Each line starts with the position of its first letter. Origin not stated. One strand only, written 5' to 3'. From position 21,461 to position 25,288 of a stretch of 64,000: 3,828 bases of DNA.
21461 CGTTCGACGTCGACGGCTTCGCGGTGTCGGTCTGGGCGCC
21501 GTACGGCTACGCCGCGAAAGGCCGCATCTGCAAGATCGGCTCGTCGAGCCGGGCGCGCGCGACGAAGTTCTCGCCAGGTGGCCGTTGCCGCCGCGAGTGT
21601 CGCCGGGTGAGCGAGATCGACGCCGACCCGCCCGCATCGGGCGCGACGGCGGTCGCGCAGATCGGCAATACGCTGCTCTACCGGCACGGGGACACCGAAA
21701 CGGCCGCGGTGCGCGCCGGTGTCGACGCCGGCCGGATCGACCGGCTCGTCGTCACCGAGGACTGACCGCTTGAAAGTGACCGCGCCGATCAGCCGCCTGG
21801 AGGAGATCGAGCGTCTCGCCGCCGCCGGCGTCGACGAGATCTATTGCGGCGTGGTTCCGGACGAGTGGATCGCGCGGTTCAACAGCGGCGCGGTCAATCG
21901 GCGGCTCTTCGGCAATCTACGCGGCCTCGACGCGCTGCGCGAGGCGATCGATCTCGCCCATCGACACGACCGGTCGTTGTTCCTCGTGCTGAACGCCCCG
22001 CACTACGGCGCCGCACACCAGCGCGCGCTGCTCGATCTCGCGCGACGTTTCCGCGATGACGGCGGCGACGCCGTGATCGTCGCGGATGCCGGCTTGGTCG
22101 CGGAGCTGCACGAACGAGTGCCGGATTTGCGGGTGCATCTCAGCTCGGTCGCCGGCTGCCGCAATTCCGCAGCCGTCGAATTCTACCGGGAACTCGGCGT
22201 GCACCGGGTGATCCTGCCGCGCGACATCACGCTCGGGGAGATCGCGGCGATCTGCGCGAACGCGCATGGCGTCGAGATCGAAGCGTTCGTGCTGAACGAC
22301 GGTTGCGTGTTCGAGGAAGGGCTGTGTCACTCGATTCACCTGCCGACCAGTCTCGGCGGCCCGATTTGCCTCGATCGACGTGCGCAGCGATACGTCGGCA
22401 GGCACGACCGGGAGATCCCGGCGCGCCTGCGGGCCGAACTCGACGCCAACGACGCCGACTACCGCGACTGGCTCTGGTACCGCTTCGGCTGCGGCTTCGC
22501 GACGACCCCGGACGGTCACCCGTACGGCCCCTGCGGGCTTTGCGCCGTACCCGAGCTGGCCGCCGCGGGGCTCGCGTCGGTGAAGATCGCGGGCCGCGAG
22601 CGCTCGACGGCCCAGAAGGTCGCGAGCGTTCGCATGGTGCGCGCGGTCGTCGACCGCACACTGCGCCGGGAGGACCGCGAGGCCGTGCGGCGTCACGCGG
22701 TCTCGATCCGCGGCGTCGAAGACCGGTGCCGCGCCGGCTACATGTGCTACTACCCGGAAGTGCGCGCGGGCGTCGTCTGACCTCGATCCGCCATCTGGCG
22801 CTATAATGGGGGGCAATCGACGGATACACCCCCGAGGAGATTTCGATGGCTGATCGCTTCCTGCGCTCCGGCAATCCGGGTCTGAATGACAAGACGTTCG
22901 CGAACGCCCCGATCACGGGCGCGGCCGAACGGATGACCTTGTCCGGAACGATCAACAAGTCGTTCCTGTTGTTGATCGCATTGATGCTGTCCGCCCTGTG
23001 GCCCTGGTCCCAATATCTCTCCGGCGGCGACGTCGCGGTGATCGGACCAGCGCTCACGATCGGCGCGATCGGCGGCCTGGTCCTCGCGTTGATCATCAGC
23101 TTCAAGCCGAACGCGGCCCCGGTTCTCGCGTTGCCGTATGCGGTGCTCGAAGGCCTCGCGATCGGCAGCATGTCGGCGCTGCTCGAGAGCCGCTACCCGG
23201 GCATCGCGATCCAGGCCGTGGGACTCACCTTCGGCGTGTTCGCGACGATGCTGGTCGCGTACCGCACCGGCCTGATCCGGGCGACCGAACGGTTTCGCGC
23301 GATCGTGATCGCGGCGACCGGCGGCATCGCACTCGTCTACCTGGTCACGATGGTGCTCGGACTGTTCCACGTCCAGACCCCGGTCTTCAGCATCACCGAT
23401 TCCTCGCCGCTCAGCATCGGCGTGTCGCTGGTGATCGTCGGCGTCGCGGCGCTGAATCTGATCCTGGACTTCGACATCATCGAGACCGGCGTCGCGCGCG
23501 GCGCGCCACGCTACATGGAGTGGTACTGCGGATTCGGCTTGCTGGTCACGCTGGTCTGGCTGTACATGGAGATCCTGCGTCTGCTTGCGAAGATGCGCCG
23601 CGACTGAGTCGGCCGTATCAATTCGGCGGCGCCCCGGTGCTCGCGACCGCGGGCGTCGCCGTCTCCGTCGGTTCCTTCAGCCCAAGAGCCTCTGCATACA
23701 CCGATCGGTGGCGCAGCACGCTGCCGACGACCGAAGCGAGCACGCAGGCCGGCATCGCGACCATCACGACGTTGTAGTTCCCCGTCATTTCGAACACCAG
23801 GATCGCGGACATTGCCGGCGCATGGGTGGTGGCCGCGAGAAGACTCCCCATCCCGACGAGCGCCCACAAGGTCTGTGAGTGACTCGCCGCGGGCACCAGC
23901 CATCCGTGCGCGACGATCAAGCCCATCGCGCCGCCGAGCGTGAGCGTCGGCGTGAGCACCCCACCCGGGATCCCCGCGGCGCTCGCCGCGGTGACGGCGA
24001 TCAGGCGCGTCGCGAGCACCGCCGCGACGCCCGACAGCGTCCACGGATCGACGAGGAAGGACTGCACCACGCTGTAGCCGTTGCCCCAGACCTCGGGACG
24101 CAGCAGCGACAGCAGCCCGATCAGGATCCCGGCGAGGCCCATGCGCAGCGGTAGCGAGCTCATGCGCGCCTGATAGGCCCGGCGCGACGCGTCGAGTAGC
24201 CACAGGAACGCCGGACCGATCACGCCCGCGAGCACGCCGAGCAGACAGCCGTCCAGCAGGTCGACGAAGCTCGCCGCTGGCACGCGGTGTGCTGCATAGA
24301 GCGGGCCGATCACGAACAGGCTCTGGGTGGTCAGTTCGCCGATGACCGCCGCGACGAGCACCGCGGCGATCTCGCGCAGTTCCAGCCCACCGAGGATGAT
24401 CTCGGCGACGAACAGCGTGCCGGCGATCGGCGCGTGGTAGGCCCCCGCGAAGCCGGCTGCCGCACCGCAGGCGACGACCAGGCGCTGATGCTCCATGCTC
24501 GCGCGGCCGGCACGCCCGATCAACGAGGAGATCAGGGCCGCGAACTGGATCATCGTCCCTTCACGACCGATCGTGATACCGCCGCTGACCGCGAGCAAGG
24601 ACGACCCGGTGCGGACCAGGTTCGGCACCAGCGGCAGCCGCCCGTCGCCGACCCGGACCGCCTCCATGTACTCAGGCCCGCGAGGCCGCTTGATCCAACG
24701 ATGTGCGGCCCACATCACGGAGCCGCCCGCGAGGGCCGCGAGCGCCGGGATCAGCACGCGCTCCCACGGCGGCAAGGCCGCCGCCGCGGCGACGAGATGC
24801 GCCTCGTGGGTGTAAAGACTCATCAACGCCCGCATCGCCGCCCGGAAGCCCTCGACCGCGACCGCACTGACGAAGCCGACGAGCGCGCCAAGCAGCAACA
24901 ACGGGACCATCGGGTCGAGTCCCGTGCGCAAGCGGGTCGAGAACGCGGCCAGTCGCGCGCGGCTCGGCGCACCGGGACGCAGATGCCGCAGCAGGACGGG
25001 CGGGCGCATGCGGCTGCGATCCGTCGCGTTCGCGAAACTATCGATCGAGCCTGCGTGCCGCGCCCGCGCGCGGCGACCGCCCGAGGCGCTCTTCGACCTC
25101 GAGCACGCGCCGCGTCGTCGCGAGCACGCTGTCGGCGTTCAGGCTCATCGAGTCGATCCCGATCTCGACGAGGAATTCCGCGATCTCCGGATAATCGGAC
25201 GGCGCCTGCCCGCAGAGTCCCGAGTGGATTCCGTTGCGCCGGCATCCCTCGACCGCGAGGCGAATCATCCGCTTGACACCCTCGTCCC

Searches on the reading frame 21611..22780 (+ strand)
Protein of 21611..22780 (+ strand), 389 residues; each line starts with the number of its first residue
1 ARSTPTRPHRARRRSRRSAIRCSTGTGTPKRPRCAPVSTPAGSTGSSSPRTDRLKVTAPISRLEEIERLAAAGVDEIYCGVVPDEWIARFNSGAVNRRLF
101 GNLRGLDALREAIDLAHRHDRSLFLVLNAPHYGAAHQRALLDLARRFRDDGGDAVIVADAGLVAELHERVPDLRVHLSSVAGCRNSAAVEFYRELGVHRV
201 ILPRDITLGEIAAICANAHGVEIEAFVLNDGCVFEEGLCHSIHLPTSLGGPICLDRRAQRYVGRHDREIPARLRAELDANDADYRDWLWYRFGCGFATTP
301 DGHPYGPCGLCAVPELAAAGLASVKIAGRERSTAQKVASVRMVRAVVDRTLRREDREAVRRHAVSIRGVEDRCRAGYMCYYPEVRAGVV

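Call 14: search_protein_families(library=pfam, max_evalue=0.00001, proteins=[window:21611-22780:+])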
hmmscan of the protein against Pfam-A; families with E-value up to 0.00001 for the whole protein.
window:21611-22780:+ (389 aa): 1 family
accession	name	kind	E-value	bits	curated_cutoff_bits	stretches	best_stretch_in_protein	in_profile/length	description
PF01136.24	Peptidase_U32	-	1.3e-40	139.6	22.4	1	141-382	5-231/233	Peptidase family U32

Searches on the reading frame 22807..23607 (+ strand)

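Call 14: search_protein_families(library=pfam, max_evalue=0.00001, proteins=[window:22807-23607:+])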
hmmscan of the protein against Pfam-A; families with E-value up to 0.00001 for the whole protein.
window:22807-23607:+ (266 aa): 2 families
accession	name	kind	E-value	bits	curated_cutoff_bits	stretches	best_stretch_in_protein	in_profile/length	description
PF12811.12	BaxI_1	-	3.4e-78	262.9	26.2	1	23-264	1-232/233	Bax inhibitor 1 like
PF01027.25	Bax1-I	-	2.6e-07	31.1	34.1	1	54-260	9-207/207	Inhibitor of apoptosis-promoting Bax1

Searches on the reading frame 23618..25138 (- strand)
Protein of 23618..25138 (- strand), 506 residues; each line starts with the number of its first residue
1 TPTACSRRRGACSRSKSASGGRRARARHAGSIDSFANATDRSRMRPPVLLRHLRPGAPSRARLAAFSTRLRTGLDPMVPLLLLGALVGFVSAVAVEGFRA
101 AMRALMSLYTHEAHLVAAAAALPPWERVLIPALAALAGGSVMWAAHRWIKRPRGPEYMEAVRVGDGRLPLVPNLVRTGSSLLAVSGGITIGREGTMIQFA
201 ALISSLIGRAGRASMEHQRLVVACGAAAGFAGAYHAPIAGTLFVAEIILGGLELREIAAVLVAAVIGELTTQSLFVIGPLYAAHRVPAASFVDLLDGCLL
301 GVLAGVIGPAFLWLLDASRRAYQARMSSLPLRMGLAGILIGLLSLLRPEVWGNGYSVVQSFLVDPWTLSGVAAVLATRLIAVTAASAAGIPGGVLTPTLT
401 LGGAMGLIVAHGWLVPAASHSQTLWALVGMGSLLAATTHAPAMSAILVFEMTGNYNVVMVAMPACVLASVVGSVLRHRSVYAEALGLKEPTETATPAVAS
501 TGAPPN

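Call 14: search_protein_families(library=pfam, max_evalue=0.00001, proteins=[window:23618-25138:-])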
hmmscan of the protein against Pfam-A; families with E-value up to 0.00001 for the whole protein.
window:23618-25138:- (506 aa): 1 family
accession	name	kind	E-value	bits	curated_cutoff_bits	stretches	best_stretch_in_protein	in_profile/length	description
PF00654.25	Voltage_CLC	-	2.5e-70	237.8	24.8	1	141-472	5-345/346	Voltage gated chloride channel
